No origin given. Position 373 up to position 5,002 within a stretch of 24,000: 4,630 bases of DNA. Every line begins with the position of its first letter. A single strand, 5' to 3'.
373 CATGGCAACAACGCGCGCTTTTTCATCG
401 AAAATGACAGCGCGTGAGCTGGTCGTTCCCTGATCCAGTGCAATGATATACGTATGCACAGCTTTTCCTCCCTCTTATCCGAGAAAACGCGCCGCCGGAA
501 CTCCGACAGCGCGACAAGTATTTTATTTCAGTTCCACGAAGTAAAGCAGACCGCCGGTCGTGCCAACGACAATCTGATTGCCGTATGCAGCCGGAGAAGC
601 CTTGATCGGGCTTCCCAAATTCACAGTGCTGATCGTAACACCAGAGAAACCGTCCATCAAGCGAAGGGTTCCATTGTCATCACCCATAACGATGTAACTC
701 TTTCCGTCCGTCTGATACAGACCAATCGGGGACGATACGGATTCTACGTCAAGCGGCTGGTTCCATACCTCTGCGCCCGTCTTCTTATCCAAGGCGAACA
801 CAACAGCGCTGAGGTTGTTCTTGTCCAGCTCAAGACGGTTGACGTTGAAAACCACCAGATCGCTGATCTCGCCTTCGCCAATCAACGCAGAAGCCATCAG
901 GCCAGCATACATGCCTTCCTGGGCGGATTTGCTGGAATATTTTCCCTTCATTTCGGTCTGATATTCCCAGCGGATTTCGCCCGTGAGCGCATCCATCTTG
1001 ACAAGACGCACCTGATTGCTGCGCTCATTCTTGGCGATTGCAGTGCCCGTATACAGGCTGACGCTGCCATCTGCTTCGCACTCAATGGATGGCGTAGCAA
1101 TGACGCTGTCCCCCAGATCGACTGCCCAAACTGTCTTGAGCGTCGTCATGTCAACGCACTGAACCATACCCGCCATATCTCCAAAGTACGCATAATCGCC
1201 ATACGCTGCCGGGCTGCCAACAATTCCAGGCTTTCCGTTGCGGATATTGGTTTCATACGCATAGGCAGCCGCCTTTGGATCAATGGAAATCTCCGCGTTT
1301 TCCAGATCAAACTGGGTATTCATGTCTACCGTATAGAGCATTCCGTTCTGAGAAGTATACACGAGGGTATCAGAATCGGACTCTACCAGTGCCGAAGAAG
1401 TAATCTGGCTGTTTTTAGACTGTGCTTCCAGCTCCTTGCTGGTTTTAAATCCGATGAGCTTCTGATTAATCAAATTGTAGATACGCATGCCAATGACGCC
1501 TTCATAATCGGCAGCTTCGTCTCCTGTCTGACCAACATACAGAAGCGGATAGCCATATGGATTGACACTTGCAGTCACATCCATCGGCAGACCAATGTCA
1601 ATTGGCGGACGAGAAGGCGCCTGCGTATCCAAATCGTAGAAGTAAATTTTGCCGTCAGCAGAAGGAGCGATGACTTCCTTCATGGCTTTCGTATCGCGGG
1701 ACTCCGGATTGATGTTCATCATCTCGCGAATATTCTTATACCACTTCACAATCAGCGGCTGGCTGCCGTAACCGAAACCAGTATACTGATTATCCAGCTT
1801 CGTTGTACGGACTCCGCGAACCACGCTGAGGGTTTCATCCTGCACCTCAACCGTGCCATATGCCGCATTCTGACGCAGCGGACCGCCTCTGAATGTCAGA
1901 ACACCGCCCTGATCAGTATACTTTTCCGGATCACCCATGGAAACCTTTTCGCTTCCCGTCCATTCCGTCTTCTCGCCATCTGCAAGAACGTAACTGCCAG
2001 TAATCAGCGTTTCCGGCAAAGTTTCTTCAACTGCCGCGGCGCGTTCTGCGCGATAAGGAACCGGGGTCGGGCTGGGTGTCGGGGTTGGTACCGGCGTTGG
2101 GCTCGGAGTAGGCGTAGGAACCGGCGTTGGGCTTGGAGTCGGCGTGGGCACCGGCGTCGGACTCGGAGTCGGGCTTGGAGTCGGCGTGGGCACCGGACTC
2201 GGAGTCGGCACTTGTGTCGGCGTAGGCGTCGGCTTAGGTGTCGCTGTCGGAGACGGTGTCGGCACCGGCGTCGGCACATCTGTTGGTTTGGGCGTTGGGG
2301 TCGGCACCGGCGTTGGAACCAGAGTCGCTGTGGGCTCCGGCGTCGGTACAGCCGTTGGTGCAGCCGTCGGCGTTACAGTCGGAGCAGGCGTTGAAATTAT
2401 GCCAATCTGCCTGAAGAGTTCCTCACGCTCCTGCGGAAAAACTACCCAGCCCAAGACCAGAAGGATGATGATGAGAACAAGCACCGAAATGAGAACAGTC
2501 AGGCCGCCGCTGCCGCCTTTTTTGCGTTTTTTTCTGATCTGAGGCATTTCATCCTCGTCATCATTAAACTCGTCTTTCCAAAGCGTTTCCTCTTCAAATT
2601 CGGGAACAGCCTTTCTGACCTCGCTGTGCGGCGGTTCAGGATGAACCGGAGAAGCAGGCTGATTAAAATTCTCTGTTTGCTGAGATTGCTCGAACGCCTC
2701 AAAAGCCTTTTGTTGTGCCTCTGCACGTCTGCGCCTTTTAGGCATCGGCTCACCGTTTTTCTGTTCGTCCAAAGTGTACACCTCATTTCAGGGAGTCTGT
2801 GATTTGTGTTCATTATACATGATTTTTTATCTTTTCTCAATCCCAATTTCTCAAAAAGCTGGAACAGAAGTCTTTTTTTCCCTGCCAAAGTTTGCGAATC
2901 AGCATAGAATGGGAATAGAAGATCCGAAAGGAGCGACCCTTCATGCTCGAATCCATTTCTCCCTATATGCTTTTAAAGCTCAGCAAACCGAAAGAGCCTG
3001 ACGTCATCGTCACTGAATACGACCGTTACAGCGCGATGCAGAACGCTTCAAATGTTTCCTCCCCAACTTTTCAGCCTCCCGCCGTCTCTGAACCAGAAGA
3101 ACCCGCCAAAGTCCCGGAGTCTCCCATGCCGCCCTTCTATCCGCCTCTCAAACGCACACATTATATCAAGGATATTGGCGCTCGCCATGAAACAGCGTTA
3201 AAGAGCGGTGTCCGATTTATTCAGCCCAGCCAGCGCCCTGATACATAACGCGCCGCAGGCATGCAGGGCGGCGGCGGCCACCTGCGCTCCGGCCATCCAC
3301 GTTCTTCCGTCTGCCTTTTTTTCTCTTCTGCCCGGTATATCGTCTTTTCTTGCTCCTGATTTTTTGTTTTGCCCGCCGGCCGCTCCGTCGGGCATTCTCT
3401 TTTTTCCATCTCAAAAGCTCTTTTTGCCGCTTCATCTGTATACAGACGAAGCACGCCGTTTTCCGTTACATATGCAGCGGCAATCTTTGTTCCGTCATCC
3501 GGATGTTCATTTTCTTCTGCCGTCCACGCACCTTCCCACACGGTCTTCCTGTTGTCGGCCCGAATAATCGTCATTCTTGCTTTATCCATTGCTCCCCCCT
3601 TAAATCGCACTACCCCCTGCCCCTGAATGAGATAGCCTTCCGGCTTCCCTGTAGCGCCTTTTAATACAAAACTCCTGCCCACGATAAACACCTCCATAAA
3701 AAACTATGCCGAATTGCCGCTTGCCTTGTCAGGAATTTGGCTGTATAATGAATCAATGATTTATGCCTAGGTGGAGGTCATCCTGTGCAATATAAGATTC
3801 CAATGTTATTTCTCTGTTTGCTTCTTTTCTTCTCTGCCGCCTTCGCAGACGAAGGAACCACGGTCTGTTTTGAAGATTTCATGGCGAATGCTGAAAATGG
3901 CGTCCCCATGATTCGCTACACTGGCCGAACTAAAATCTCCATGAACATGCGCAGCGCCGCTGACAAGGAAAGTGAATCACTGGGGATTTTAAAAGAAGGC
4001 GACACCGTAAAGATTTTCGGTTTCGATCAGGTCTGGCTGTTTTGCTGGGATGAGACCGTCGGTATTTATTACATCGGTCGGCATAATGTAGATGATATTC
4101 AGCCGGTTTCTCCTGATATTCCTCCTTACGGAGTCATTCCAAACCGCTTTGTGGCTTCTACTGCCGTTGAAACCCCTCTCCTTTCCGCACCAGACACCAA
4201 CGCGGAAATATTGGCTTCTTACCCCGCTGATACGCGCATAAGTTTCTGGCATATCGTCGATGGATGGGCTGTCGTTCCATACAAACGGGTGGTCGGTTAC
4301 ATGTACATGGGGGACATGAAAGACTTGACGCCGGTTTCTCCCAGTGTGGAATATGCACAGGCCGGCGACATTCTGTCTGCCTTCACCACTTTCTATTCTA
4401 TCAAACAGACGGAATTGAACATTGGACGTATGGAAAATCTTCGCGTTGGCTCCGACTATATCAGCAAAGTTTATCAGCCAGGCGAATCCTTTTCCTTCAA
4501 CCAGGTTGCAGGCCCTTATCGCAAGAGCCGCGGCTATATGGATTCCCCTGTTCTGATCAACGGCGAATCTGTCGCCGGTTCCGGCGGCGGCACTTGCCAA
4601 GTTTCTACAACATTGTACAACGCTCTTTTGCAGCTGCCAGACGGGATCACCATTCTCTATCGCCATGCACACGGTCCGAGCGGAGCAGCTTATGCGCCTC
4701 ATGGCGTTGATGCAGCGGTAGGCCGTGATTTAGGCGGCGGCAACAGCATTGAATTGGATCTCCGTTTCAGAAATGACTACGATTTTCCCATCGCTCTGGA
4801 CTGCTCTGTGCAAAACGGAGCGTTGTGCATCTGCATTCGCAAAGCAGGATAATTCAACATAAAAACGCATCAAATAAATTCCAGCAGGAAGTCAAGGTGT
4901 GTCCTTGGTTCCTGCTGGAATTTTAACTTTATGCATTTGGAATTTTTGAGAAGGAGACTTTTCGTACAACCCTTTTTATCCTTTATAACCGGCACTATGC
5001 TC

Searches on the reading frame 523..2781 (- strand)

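Call 15: search_protein_families(library=pfam, proteins=[window:523-2781:-], max_evalue=0.001)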
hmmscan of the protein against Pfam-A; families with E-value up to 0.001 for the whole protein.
window:523-2781:- (752 aa): 3 families
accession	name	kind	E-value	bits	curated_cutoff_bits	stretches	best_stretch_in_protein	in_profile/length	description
PF13570.13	Beta-prop_ACSF4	-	9.3e-16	58.6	133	2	660-749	30-118/329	Beta-alanine-activating enzyme, beta-propeller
PF13360.13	PQQ_2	-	1.7e-12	47.9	27.6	1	660-748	4-87/233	Outer membrane protein assembly factor BamB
PF01011.28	PQQ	-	1.5e-06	27.6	26.7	0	593-697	499-595/595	Glucose/ethanol/alcohol dehydrogenase, beta-propeller domain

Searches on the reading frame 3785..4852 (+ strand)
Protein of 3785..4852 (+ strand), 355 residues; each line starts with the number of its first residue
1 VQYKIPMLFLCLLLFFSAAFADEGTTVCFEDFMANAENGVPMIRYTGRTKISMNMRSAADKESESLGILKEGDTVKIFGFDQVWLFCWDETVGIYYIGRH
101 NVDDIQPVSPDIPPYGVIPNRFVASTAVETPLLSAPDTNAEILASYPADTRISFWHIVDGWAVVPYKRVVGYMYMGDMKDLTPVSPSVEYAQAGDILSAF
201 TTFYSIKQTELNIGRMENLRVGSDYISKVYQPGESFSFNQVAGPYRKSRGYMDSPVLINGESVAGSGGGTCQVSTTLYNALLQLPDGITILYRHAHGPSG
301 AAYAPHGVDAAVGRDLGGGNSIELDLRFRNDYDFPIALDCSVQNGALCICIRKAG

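Call 15: search_protein_families(library=pfam, proteins=[window:3785-4852:+], max_evalue=0.001)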
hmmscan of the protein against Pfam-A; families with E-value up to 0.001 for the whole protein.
window:3785-4852:+ (355 aa): 2 families
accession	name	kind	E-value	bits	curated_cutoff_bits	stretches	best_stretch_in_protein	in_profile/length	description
PF04294.18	VanW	-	4.2e-33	114.1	27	1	215-351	2-129/130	VanW like protein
PF08239.17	SH3_3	-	3.6e-06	27.5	27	0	53-84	3-35/54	Bacterial SH3 domain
